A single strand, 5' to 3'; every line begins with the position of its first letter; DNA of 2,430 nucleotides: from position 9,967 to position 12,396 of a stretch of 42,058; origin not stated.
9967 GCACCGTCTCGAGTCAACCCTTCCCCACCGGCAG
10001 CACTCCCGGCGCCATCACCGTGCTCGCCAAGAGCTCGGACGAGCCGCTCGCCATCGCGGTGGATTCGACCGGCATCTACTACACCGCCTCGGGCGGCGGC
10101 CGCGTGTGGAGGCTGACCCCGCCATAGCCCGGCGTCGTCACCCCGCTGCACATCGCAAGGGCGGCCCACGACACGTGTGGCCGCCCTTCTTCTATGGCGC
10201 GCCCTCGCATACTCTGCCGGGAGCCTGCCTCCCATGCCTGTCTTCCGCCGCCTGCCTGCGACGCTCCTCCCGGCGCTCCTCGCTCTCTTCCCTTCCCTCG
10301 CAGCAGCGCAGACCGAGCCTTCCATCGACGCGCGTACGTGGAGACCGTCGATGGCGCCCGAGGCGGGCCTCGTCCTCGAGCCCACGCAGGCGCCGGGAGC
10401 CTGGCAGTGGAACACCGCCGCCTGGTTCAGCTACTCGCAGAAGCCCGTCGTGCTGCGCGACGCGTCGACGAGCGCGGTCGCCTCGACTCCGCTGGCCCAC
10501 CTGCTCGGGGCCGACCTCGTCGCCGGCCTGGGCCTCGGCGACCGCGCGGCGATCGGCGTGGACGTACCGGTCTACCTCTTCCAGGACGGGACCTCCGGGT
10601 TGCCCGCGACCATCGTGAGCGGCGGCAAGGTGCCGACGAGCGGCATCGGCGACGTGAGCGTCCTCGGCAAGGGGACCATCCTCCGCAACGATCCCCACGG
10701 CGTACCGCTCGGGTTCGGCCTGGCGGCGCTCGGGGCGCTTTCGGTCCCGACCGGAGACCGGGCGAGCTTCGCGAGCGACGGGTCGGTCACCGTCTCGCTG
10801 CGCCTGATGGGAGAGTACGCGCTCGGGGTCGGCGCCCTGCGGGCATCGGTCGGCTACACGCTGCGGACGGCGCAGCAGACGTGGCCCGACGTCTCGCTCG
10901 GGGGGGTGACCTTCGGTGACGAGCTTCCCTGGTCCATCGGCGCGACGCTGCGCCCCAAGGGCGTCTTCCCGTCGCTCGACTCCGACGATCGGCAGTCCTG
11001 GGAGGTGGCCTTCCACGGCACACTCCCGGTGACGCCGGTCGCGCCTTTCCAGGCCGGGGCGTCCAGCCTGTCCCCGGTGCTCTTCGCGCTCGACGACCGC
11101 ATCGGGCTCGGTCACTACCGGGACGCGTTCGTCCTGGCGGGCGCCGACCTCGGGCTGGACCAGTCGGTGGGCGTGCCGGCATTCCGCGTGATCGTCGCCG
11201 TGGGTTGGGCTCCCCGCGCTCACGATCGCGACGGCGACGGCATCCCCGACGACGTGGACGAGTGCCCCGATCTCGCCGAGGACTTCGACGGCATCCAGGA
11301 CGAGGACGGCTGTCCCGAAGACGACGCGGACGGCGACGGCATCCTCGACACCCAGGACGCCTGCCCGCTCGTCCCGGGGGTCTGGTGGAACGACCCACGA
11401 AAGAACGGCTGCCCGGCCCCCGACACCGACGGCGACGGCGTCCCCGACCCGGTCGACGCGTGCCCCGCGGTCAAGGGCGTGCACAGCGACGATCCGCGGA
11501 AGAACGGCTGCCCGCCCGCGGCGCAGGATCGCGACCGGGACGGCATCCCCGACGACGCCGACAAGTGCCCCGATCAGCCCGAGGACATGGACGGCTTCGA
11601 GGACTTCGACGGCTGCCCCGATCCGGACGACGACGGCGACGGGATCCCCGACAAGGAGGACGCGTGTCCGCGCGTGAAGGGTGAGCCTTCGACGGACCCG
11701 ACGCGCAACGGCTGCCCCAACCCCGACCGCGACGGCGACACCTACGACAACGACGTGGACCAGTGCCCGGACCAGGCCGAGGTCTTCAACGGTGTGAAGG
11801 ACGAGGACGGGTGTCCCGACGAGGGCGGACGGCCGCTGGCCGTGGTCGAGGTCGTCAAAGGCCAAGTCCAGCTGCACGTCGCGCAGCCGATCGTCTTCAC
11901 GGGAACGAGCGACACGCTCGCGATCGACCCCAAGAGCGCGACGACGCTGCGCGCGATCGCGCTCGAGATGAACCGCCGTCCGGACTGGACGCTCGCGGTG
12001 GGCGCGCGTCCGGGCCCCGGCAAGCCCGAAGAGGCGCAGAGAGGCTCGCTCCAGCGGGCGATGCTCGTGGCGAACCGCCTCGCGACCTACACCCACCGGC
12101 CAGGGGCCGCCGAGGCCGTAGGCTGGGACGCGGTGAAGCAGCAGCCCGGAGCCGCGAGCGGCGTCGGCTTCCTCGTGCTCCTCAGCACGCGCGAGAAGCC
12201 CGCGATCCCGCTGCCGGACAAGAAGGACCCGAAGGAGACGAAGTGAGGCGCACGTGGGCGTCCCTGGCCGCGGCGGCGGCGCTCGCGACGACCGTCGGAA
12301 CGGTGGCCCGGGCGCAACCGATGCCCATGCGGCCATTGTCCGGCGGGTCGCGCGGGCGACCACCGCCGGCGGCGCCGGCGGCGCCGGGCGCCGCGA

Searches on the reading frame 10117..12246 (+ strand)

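Call 48: search_protein_families(library=pfam, proteins=[window:10117-12246:+], max_evalue=0.0001)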
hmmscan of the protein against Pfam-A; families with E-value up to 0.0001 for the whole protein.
window:10117-12246:+ (709 aa): 1 family
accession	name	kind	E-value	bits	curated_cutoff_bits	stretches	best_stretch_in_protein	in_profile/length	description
PF02412.23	TSP_3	-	3.2e-14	52.7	25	0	397-420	10-32/36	Thrombospondin type 3 repeat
